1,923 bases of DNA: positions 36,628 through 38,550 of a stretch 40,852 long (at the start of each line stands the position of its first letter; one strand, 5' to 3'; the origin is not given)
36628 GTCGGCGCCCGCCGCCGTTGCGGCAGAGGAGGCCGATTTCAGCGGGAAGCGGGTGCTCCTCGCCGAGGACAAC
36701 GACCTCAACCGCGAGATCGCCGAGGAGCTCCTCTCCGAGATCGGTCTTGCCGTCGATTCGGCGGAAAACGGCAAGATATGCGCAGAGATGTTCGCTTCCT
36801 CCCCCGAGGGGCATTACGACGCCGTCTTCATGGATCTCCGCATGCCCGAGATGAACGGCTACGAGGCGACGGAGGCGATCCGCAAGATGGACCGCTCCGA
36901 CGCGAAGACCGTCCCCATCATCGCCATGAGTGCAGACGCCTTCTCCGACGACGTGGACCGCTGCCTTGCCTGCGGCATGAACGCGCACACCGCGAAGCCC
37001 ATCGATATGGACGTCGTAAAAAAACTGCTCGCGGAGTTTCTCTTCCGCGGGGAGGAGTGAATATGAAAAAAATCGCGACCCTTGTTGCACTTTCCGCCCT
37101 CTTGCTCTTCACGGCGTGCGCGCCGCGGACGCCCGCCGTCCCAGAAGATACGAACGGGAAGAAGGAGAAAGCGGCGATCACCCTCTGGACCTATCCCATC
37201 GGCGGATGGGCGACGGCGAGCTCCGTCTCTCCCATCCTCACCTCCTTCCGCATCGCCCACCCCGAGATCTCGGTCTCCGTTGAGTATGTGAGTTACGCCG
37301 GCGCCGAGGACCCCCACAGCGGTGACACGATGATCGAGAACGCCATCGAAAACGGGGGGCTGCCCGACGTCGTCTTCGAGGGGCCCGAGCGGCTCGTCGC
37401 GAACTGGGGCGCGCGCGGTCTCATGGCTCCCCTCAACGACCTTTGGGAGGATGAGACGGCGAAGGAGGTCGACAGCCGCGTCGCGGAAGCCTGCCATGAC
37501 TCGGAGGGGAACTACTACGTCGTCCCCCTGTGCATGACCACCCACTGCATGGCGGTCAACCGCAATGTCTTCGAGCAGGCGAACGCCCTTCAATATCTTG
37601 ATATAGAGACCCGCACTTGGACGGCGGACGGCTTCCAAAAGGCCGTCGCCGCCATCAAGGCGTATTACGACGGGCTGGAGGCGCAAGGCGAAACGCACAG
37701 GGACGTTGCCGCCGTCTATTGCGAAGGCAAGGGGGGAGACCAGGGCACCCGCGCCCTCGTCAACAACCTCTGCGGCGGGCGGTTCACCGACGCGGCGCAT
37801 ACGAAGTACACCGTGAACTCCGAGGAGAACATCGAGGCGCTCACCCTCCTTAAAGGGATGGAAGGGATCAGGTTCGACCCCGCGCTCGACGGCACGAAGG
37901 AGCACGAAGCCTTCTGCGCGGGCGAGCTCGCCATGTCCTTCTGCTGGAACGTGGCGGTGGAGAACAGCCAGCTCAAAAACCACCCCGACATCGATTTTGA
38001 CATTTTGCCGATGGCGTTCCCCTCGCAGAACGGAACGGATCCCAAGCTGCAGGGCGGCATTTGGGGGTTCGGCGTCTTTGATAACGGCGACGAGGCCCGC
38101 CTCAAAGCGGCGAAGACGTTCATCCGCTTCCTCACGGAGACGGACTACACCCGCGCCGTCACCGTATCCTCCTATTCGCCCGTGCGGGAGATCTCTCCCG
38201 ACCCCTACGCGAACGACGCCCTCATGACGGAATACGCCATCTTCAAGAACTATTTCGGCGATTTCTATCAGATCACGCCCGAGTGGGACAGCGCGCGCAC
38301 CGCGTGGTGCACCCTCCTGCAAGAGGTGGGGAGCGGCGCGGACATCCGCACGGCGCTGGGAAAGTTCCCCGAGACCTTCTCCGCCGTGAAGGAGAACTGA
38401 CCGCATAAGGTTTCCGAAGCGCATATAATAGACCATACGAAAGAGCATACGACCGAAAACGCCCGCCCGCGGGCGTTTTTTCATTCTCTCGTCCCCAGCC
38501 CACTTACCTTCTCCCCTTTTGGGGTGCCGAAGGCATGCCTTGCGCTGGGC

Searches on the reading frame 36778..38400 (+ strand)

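Call 67: search_protein_families(library=pfam, proteins=[window:36778-38400:+], max_evalue=0.00001)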
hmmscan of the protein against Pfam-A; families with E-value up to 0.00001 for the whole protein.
window:36778-38400:+ (540 aa): 2 families
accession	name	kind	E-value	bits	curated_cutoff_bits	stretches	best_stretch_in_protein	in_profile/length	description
PF13416.11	SBP_bac_8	-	2.9e-17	63.8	27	1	186-482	28-276/279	Bacterial extracellular solute-binding protein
PF01547.30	SBP_bac_1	-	3.2e-14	54.1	26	1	160-457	20-305/307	Bacterial extracellular solute-binding protein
